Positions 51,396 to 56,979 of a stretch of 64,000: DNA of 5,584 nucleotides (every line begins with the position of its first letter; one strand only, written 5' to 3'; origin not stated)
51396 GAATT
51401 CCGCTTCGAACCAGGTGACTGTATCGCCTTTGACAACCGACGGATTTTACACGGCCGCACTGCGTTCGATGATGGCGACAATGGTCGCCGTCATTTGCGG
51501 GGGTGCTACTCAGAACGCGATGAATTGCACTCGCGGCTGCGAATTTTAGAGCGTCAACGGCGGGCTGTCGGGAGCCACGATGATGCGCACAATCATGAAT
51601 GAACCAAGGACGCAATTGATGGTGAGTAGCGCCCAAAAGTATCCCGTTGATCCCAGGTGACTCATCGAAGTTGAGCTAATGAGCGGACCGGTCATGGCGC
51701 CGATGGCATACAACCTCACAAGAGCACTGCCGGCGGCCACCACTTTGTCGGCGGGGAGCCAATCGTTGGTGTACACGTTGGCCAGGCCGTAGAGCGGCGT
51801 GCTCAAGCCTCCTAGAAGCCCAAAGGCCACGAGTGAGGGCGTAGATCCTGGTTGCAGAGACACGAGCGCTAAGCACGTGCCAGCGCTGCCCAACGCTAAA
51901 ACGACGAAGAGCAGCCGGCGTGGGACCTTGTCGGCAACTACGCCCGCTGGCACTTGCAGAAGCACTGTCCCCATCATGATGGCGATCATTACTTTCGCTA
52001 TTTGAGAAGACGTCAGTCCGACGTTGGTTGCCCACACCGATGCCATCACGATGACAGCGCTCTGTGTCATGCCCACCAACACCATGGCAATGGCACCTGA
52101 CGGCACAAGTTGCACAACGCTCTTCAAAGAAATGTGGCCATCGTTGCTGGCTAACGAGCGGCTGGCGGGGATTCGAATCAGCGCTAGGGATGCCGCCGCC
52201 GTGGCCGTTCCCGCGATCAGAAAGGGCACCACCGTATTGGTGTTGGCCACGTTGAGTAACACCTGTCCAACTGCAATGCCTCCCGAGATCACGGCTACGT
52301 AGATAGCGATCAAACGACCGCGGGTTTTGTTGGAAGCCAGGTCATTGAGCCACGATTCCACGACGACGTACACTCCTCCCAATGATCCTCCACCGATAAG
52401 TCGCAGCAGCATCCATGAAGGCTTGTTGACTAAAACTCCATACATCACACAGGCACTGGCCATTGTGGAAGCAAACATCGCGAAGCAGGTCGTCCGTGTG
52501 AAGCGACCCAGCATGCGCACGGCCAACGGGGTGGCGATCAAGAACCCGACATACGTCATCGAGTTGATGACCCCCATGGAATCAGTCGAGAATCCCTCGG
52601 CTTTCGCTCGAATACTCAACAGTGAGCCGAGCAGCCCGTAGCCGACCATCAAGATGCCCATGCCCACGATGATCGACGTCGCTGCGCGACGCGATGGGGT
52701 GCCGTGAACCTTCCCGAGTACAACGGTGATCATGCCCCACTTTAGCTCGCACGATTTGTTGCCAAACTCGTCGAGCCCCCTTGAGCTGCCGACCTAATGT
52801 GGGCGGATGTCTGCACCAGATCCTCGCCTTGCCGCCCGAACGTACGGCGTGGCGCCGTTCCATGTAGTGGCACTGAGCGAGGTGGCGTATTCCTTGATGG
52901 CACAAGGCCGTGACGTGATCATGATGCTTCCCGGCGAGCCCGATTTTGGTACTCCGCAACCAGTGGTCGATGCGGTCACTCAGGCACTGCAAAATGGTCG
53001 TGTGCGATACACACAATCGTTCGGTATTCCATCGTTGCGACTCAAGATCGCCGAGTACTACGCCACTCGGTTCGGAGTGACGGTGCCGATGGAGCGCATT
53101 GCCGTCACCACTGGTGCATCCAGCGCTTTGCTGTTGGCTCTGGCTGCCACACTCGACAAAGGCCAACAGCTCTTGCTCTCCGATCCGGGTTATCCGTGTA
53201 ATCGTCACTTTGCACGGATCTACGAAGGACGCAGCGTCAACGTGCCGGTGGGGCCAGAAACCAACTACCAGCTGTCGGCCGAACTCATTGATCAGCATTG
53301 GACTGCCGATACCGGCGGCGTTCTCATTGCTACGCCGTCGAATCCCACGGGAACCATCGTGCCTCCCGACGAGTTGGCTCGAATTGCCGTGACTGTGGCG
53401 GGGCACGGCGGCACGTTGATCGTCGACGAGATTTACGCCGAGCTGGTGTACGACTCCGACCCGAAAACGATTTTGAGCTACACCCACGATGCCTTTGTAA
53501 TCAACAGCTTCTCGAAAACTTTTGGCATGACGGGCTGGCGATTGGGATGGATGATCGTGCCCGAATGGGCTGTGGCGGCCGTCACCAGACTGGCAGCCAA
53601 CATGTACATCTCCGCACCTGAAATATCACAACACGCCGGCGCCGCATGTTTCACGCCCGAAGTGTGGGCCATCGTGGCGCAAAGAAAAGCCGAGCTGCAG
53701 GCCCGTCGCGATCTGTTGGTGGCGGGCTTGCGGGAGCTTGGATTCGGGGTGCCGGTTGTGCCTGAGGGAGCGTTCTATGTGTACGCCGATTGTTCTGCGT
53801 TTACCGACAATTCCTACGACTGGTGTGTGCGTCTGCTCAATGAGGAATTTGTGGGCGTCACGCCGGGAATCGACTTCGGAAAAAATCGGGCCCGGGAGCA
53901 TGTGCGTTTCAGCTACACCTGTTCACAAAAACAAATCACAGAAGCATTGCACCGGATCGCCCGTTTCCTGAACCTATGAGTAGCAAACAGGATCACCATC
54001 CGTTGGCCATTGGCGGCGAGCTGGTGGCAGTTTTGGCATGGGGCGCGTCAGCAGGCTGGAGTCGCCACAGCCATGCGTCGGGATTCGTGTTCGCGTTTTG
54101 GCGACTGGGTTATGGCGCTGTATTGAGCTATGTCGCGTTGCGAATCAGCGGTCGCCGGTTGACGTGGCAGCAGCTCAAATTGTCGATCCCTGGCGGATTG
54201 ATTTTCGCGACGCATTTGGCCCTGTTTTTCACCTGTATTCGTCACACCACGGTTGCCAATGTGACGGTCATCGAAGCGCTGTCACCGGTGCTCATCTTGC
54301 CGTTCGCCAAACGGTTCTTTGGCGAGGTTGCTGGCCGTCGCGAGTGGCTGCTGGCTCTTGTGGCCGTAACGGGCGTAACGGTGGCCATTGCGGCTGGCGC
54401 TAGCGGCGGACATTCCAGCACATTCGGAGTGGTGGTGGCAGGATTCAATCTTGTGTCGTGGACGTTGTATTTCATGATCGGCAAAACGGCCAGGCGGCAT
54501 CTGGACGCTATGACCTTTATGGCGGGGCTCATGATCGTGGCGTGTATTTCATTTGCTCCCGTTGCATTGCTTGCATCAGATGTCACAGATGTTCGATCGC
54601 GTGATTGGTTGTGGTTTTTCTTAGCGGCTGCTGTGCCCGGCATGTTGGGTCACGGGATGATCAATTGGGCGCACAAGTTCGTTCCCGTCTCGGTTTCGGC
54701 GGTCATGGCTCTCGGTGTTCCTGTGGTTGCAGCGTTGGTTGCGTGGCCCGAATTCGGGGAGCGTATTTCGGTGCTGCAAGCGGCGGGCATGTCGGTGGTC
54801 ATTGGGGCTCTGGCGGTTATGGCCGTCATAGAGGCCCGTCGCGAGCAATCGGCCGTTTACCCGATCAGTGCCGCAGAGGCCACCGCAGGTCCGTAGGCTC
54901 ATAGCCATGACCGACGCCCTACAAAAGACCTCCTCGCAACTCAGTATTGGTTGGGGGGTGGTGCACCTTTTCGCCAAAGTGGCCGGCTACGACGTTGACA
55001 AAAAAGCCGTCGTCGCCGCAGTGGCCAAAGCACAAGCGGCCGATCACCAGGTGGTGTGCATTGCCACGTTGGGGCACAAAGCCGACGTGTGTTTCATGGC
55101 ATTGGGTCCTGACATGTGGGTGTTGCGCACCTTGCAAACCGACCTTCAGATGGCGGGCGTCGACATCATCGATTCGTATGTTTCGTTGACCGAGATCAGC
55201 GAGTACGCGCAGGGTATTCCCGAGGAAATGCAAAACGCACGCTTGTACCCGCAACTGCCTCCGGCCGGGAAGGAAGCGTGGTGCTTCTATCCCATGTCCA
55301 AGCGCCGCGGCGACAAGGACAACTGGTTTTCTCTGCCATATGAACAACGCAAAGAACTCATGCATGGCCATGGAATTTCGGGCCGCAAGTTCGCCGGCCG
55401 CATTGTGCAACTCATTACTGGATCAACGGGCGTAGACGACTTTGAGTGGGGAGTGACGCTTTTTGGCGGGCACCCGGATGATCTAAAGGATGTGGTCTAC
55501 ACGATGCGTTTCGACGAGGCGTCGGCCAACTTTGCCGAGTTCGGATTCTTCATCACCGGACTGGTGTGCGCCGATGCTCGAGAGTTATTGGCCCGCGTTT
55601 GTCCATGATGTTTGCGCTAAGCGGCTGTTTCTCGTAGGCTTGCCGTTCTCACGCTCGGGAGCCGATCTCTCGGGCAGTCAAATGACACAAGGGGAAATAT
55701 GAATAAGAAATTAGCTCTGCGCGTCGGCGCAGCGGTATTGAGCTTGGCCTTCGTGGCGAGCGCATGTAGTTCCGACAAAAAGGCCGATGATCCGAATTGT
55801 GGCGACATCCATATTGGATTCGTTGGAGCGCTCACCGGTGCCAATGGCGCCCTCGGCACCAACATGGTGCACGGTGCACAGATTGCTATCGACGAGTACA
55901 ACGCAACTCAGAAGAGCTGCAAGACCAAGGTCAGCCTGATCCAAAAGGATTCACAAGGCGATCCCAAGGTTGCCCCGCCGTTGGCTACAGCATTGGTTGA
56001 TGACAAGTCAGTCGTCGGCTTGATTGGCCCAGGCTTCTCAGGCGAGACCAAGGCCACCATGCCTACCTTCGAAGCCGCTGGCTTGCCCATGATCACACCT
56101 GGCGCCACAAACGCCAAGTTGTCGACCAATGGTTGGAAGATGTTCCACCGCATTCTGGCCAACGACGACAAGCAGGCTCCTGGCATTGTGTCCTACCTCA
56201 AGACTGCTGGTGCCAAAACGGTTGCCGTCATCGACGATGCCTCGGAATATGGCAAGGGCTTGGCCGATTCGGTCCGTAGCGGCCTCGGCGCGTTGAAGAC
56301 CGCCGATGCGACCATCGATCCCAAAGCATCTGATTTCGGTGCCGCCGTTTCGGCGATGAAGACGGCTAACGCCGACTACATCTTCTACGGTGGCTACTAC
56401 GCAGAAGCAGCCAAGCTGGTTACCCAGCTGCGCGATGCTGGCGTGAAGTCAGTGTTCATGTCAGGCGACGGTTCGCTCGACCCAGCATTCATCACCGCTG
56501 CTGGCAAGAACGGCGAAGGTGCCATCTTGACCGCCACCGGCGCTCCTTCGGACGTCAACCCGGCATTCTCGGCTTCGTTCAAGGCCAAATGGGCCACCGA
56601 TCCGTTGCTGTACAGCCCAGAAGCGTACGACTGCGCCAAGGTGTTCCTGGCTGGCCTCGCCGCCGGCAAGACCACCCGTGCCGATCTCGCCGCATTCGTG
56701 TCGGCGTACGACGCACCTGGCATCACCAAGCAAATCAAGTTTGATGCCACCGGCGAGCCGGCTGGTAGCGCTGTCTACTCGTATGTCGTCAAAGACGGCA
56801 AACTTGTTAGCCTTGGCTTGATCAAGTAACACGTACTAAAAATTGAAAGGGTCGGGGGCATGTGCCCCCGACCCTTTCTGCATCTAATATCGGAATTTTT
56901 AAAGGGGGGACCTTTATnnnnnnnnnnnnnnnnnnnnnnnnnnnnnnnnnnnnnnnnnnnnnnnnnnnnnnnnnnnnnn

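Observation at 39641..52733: Candidate aerobic quaternary-amine N-demethylation island combining an MttB-family methyltransferase with O2-dependent demethylases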

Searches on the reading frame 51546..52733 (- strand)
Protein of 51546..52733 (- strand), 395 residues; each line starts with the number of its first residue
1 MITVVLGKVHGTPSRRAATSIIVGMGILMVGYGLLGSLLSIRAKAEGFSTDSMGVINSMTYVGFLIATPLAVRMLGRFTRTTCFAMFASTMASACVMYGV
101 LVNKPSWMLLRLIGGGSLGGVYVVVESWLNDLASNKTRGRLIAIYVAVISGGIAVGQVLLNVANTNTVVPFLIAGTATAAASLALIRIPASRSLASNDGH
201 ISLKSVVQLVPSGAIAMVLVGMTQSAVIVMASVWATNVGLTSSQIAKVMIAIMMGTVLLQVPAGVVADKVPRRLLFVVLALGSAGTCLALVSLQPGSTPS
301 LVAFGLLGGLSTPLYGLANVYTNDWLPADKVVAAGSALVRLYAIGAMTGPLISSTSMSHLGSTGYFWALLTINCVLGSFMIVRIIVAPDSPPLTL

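Call 5: search_protein_families(library=pfam, proteins=[window:51546-52733:-], max_evalue=0.01)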
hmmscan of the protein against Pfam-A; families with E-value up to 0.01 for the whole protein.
window:51546-52733:- (395 aa): 4 families
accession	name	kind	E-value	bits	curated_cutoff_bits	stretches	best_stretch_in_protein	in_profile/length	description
PF07690.21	MFS_1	-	1.1e-25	90.8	33.4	2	214-385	2-172/347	Major Facilitator Superfamily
PF12832.13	MFS_1_like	-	2.1e-07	30.8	25.2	1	22-158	218-356/373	MFS_1 like family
PF00083.30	Sugar_tr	-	6.5e-05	22.4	22.3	1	49-199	44-203/452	Sugar (and other) transporter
PF05977.19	MFS_3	-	0.00023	20.2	27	0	230-366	31-172/524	Transmembrane secretion effector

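Call 7: search_protein_families(library=ncbifam, proteins=[window:51546-52733:-], max_evalue=0.01)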
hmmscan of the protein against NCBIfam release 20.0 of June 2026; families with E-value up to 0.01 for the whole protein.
window:51546-52733:- (395 aa): 2 families
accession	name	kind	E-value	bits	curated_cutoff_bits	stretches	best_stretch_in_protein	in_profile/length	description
NF002962.0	PRK03633.1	equivalog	2.3e-24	86.2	361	1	21-375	11-363/382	MFS transporter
TIGR00893.1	2A0114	subfamily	0.00054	19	395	1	234-382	20-163/399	D-galactonate transporter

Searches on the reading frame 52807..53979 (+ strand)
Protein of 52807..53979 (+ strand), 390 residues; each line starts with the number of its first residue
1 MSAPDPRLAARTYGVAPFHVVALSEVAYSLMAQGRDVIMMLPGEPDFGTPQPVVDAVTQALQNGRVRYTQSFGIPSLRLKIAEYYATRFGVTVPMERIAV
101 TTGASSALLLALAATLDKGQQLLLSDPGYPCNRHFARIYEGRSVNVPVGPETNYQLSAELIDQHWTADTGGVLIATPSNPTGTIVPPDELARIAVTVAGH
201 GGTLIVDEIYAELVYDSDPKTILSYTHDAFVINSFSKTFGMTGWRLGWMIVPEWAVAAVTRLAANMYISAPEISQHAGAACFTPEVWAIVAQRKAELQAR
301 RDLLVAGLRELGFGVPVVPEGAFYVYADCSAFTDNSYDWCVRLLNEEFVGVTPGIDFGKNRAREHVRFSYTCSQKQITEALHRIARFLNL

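Call 16: search_protein_families(library=pfam, proteins=[window:52807-53979:+], max_evalue=0.0001)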
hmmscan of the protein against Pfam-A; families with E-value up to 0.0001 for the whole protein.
window:52807-53979:+ (390 aa): 1 family
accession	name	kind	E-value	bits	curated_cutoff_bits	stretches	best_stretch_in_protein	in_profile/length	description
PF00155.27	Aminotran_1_2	-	4.7e-58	197.5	19.7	1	37-384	3-361/361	Aminotransferase class I and II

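Call 69: search_protein_families(library=ncbifam, proteins=[window:52807-53979:+], max_evalue=1e-10)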
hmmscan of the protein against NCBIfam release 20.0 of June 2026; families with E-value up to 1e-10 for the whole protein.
window:52807-53979:+ (390 aa): 60 families (the best 25 are shown)
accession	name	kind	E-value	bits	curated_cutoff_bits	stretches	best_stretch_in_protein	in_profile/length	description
NF006514.0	PRK08960.1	equivalog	2.7e-156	520.2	554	1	7-389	4-386/388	pyridoxal phosphate-dependent aminotransferase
NF005601.0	PRK07337.1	equivalog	8.8e-138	459.7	496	1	6-388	6-392/394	pyridoxal phosphate-dependent aminotransferase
NF041091.1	asp_aminotase_Arch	equivalog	5.5e-73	246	550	1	17-389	9-376/376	aspartate aminotransferase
NF041364.1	GntC_guanitoxin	equivalog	4.5e-71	239.6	415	1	43-387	6-356/356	guanitoxin biosynthesis PLP-dependent (S)-gamma-hydroxy-L-arginine cyclodehydratase GntC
NF004770.0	PRK06108.1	subfamily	1.2e-69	235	422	1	33-389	34-393/396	pyridoxal phosphate-dependent aminotransferase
NF005816.0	PRK07682.1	equivalog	1.5e-66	224.6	620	1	28-389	22-384/390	aminotransferase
NF005817.0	PRK07683.1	equivalog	4.2e-63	213.4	575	1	29-389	22-382/387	aminotransferase A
NF006229.0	PRK08361.1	equivalog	7.3e-62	209.6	624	1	34-388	32-388/391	aspartate aminotransferase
NF004769.0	PRK06107.1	equivalog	8.4e-60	202.6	617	1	7-386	5-396/402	aspartate transaminase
NF005588.0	PRK07309.1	equivalog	9e-58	196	576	1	36-389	31-387/391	pyridoxal phosphate-dependent aminotransferase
TIGR03540.1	DapC_direct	equivalog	3e-57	194.3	593.25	1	8-386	2-382/383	LL-diaminopimelate aminotransferase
NF006756.0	PRK09276.1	subfamily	6.9e-56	189.8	507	1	8-386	4-384/387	LL-diaminopimelate aminotransferase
NF004975.0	PRK06348.1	equivalog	1.6e-54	185.4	549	1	24-387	19-382/384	pyridoxal phosphate-dependent aminotransferase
NF005744.0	PRK07568.1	subfamily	1.7e-53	181.8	389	1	23-384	18-386/398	pyridoxal phosphate-dependent aminotransferase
NF005855.0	PRK07777.1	equivalog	1.6e-50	172.6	553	1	29-386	22-386/391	pyridoxal phosphate-dependent aminotransferase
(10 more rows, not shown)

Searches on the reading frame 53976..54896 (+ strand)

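Call 16: search_protein_families(library=pfam, proteins=[window:53976-54896:+], max_evalue=0.0001)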
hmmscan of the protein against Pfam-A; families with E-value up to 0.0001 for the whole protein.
window:53976-54896:+ (306 aa): 1 family
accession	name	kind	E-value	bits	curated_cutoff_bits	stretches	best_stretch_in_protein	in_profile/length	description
PF00892.27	EamA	-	7.9e-26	91.4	28.2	2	150-282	2-133/135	EamA-like transporter family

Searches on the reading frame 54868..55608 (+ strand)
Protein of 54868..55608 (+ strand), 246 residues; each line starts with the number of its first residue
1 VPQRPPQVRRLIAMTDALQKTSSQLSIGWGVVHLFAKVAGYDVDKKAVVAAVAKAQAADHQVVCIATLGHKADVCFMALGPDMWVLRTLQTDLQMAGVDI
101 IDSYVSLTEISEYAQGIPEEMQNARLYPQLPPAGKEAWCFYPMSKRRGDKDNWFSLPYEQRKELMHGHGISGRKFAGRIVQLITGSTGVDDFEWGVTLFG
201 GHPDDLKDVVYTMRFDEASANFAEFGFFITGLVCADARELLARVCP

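Call 16: search_protein_families(library=pfam, proteins=[window:54868-55608:+], max_evalue=0.0001)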
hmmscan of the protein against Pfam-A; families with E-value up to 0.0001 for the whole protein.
window:54868-55608:+ (246 aa): 1 family
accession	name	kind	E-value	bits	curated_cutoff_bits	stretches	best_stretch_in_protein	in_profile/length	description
PF06778.18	Chlor_dismutase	-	3e-41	141.6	25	1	50-232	10-187/189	Chlorite dismutase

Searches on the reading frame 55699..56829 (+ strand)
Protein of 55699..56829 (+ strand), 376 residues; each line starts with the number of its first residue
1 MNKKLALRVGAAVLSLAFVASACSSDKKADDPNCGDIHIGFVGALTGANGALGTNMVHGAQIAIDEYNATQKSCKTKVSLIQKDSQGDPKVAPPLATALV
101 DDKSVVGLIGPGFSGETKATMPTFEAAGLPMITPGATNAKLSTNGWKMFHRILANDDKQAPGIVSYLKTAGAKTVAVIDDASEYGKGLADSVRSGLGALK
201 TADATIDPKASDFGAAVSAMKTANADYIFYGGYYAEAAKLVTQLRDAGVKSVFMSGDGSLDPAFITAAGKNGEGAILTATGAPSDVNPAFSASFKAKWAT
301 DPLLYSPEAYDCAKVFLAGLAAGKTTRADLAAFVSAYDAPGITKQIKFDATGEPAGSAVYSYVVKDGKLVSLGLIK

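Call 16: search_protein_families(library=pfam, proteins=[window:55699-56829:+], max_evalue=0.0001)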
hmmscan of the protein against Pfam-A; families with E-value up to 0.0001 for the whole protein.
window:55699-56829:+ (376 aa): 3 families
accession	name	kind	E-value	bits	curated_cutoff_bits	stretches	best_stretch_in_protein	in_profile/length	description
PF13458.12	Peripla_BP_6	-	1.1e-44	153.9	31.7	1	37-367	2-342/343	Periplasmic binding protein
PF01094.35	ANF_receptor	-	1.9e-15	57.2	25.4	1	60-254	6-210/353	Receptor family ligand binding region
PF13433.12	Peripla_BP_5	-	3.7e-06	26.7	27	1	37-126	1-90/363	Periplasmic binding protein domain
